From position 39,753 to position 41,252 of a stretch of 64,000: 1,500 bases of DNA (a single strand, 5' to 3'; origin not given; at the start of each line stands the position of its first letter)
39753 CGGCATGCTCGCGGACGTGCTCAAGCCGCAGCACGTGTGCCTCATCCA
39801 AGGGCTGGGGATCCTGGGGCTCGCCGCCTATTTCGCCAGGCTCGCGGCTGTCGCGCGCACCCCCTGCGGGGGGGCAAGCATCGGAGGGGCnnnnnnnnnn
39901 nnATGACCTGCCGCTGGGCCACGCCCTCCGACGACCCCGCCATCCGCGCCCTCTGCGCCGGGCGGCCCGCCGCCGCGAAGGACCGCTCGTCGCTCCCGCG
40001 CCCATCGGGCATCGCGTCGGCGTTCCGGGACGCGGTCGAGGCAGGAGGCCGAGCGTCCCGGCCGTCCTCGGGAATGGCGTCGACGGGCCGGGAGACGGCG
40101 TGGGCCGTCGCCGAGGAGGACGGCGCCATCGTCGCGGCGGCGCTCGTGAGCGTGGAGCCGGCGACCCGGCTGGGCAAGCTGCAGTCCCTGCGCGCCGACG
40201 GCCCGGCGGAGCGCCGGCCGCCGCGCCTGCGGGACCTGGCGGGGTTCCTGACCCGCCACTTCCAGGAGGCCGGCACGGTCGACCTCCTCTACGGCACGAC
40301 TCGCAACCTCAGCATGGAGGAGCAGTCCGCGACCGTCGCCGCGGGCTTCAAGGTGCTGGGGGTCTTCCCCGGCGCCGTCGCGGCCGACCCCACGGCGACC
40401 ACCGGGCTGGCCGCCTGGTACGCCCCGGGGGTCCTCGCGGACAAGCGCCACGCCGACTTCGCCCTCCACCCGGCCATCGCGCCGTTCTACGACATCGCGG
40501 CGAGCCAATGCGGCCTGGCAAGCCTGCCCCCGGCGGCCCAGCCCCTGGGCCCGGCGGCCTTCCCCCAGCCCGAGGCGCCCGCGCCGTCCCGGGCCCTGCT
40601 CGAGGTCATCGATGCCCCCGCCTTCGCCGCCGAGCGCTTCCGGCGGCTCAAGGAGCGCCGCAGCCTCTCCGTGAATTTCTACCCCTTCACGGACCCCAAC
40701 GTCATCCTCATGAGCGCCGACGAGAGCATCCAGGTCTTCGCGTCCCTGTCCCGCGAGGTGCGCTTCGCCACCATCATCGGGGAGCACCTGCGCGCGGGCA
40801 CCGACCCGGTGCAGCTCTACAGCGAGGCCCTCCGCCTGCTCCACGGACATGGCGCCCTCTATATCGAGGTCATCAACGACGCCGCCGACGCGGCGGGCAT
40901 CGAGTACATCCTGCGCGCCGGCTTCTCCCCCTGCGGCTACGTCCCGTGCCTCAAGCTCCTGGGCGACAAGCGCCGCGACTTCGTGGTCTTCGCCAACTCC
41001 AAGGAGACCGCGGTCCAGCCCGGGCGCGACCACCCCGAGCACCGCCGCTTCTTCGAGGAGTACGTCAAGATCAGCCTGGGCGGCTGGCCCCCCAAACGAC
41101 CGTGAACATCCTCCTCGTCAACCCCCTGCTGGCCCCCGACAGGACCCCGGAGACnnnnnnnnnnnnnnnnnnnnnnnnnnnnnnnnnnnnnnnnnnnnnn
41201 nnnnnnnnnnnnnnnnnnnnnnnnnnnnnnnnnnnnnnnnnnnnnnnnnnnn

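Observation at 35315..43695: TetR-headed, translationally coupled operon: LuxC-reductase::PaaK-ligase fusion, MFS exporter, two double-GNAT-like proteins and a B12 radical SAM; candidate uncharacterised acyl/aldehyde-metabolite pathway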

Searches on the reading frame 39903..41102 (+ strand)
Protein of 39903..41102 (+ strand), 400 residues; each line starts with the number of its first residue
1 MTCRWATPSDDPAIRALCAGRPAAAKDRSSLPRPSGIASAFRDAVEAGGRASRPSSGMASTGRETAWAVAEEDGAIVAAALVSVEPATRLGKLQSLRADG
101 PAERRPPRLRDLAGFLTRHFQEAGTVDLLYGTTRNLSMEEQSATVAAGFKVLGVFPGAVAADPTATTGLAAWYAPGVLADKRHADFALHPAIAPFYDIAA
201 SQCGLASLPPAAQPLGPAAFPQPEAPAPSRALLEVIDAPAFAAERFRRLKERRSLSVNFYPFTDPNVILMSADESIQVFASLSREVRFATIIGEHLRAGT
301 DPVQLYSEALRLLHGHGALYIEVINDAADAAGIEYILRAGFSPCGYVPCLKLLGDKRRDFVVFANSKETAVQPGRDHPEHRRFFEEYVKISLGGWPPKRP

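Call 9: search_protein_families(library=pfam, proteins=[window:39903-41102:+], max_evalue=0.01)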
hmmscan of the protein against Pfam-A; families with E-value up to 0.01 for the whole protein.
window:39903-41102:+ (400 aa): 0 families

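Call 10: search_protein_families(library=ncbifam, proteins=[window:39903-41102:+], max_evalue=0.01)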
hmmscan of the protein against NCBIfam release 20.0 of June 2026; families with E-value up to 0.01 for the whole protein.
window:39903-41102:+ (400 aa): 0 families

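Call 35: search_solved_structures(query=window:39903-41102:+, max_evalue=10)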
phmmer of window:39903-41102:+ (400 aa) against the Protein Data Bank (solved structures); distinct sequences matched with E-value up to 10: 29.
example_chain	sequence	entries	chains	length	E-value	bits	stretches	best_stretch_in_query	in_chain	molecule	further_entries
6ztx_A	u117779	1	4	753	0.31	13.2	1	186-271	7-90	Catalase HPII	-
3ttv_A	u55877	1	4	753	0.48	12.6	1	186-272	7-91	Catalase HPII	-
1qf7_A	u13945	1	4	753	0.48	12.6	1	186-272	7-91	PROTEIN (CATALASE HPII)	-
1cf9_A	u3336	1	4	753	0.48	12.6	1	186-272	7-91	PROTEIN (CATALASE HPII)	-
3p9s_A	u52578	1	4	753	0.49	12.6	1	186-272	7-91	Catalase HPII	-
4enp_A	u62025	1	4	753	0.49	12.6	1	186-272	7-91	Catalase HPII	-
3p9r_A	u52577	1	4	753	0.49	12.6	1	186-272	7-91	Catalase HPII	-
4ent_A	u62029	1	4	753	0.49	12.6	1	186-272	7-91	Catalase HPII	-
3p9p_A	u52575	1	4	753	0.49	12.6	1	186-272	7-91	Catalase HPII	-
4enq_A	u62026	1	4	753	0.49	12.5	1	186-272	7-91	Catalase HPII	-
1gge_A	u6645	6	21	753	0.49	12.5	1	186-272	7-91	PROTEIN (CATALASE HPII) | CATALASE HPII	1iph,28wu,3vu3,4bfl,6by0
3ttt_A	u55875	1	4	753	0.49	12.5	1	186-272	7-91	Catalase HPII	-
4ens_A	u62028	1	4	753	0.49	12.5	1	186-272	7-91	Catalase HPII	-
4enr_A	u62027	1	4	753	0.49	12.5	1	186-272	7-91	Catalase HPII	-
3ttw_A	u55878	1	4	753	0.49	12.5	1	186-272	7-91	Catalase HPII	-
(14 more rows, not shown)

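Call 39: find_homologous_proteins(query=window:39903-41102:+, max_evalue=0.00001)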
Query window:39903-41102:+ (400 aa): 28 proteins with E <= 0.00001 among 8000 candidates.
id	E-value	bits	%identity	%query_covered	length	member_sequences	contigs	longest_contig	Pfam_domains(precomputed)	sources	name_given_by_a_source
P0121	1.9e-262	888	100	100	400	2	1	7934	-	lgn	-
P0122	6.4e-106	373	50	97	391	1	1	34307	-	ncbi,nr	ncbi:MAG: hypothetical protein HY748_13685 [Elusimicrobia bacterium]|nr:hypothetical protein [Elusim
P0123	1.2e-99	352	55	82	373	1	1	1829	-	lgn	-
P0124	2.3e-97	345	50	97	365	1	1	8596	-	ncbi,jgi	ncbi:MAG: hypothetical protein WC943_13735 [Elusimicrobiota bacterium]|jgi:hypothetical protein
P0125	9.5e-97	343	52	80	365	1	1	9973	-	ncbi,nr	ncbi:MAG: hypothetical protein HY554_04660 [Elusimicrobia bacterium]|nr:hypothetical protein [Elusim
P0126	1.2e-91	326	54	81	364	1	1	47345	-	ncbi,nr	ncbi:MAG: hypothetical protein HY924_07360 [Elusimicrobia bacterium]|nr:hypothetical protein [Elusim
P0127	2.4e-89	318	48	87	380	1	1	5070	-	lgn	-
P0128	5.5e-89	317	53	76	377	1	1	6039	-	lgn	-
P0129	4.2e-88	314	48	81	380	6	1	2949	-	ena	-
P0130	1.7e-87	312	47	81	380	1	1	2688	-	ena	-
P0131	4.0e-84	301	45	85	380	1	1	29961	-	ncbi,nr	ncbi:MAG: hypothetical protein HY926_09820 [Elusimicrobia bacterium]|nr:hypothetical protein [Elusim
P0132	9.1e-84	300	43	96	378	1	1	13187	-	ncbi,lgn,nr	ncbi:MAG: hypothetical protein HY551_07600 [Elusimicrobia bacterium]|nr:hypothetical protein [Elusim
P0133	4.9e-82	294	45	85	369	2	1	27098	-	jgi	jgi:hypothetical protein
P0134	1.2e-81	293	50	76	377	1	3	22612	-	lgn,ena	-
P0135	4.4e-80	288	51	75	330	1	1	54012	-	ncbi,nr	ncbi:MAG: hypothetical protein HY921_03610 [Elusimicrobia bacterium]|nr:hypothetical protein [Elusim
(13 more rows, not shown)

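Call 45: find_encoding_contigs(protein=P0121, flank=8000, max_places=2)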
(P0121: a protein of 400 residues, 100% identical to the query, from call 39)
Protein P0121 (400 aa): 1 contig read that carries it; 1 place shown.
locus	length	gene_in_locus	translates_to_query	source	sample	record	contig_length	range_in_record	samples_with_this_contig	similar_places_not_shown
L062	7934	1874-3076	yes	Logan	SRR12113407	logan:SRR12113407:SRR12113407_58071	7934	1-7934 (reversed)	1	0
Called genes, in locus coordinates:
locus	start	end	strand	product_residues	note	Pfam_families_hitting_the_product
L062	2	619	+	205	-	?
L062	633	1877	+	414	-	PF05977:MFS_3, PF07690:MFS_1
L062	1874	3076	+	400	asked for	-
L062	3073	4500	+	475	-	PF02310:B12-binding, PF04055:Radical_SAM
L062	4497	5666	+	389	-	-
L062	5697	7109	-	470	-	PF02310:B12-binding, PF04055:Radical_SAM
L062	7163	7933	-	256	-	?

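Call 46: predict_structure(alignment_id=A2)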
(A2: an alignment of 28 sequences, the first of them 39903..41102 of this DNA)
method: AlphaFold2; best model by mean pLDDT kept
length: 400 residues; sequences in the alignment: 28
mean_pLDDT: 85.9   pTM: 0.87
mean pLDDT of the five models: 85.9, 84.2, 83.6, 83.5, 82.2
residues with pLDDT >= 90: 268; 70-90: 62; 50-70: 36; < 50: 34
segments of 3 or more residues with pLDDT < 50: 23-39, 45-52, 55-60
pLDDT, mean of each block of 10 residues (from residue 1): 94 89 47 47 47 46 85 97 93 95 96 98 96 91 97 91 86 98 95 97 96 67 56 92 93 78 92 95 92 92 93 96 95 94 97 95 88 76 94 72
secondary structure, 60 per line:
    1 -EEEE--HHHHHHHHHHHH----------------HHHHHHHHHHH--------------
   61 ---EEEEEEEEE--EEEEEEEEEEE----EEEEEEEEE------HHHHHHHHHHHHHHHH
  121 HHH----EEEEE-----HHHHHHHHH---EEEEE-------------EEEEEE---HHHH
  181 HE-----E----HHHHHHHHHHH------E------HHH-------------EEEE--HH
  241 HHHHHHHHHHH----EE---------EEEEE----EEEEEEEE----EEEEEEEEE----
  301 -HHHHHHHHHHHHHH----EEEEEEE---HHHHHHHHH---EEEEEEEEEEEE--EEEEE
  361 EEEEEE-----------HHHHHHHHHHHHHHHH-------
elements in order: E2-5 H8-19 H36-46 E64-72 E75-85 E90-98 H105-123 E128-132 H138-146 E150-154 E168-173 H177-181 H193-203 E233-236 H239-251 E267-271 E276-283 E288-296 H302-315 E320-326 H330-338 E342-353 E356-366 H378-393

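Call 49: fold_search(model_id=the predicted structure, library=pdb)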
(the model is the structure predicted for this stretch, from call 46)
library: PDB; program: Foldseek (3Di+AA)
matches with E <= 10: 1170; with E <= 0.001: 175
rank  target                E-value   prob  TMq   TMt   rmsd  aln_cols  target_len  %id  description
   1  5dwn_A                5.3e-07  1.00  0.31  0.62   5.3       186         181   19  Crystal structure of Phosphinothricin N-acetyltransferase from Brucella ovis in complex with AcetylCoA <structure_deta (released 2015-10-28)
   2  5dwn_C                9.2e-07  1.00  0.29  0.58   5.6       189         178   19  Crystal structure of Phosphinothricin N-acetyltransferase from Brucella ovis in complex with AcetylCoA <structure_deta (released 2015-10-28)
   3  5dwn_B                1.5e-06  1.00  0.30  0.61   5.3       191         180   18  Crystal structure of Phosphinothricin N-acetyltransferase from Brucella ovis in complex with AcetylCoA <structure_deta (released 2015-10-28)
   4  9en3                  6.2e-06  1.00  0.29  0.34  16.6       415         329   12  Crystal structure of Histidine acetyltransferase with L-histidine and S-ethyl-coenzyme A (released 2025-03-26)
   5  4j3g_C                6.5e-06  1.00  0.29  0.62   5.7       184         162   17  Crystal structure of Ribosomal-protein-alanine N-acetyltransferase from Brucella melitensis (released 2013-03-13)
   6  2wpw_B                8.4e-06  1.00  0.37  0.44  12.7       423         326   11  Tandem GNAT protein from the clavulanic acid biosynthesis pathway (without AcCoA) (released 2009-12-29)
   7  9emp                  1.0e-05  1.00  0.28  0.32  16.9       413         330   12  Crystal structure of Histidine acetyltransferase with N-myristoyl histidine and coenzyme A (released 2025-03-19)
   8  4j3g_A                1.1e-05  1.00  0.28  0.61   5.8       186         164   17  Crystal structure of Ribosomal-protein-alanine N-acetyltransferase from Brucella melitensis (released 2013-03-13)
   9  5e96                  1.1e-05  1.00  0.27  0.62   5.7       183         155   16  Crystal structure of aminoglycoside 6'-acetyltransferase type Ii (released 2016-07-06)
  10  5dwn_D                1.2e-05  1.00  0.30  0.61   5.3       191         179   18  Crystal structure of Phosphinothricin N-acetyltransferase from Brucella ovis in complex with AcetylCoA <structure_deta (released 2015-10-28)
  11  2ae6_D                1.7e-05  1.00  0.28  0.68   5.1       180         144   13  Crystal Structure of Acetyltransferase of GNAT family from Enterococcus faecalis V583 (released 2005-09-06)
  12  9mto_B                2.1e-05  1.00  0.29  0.71   5.1       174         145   14  Crystal structure of acetyltransferase CBU0801 from Coxiella burnetii (released 2025-01-22)
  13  2cnm_A                2.1e-05  1.00  0.27  0.65   5.6       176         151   16  RimI - Ribosomal S18 N-alpha-protein acetyltransferase in complex with a bisubstrate inhibitor (Cterm-Arg-Arg-Phe-Tyr- (released 2007-05-22)
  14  2wpx_A                2.1e-05  1.00  0.38  0.44  12.9       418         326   11  Tandem GNAT protein from the clavulanic acid biosynthesis pathway (with AcCoA) (released 2009-12-29)
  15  9emd                  2.5e-05  0.99  0.27  0.31  17.4       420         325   12  Crystal structure of Histidine acetyltransferase with L-histidine and coenzyme A disulfide (released 2025-03-19)
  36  2wpw_A                6.8e-05  1.00  0.37  0.43  13.8       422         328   11  Tandem GNAT protein from the clavulanic acid biosynthesis pathway (without AcCoA) (released 2009-12-29)
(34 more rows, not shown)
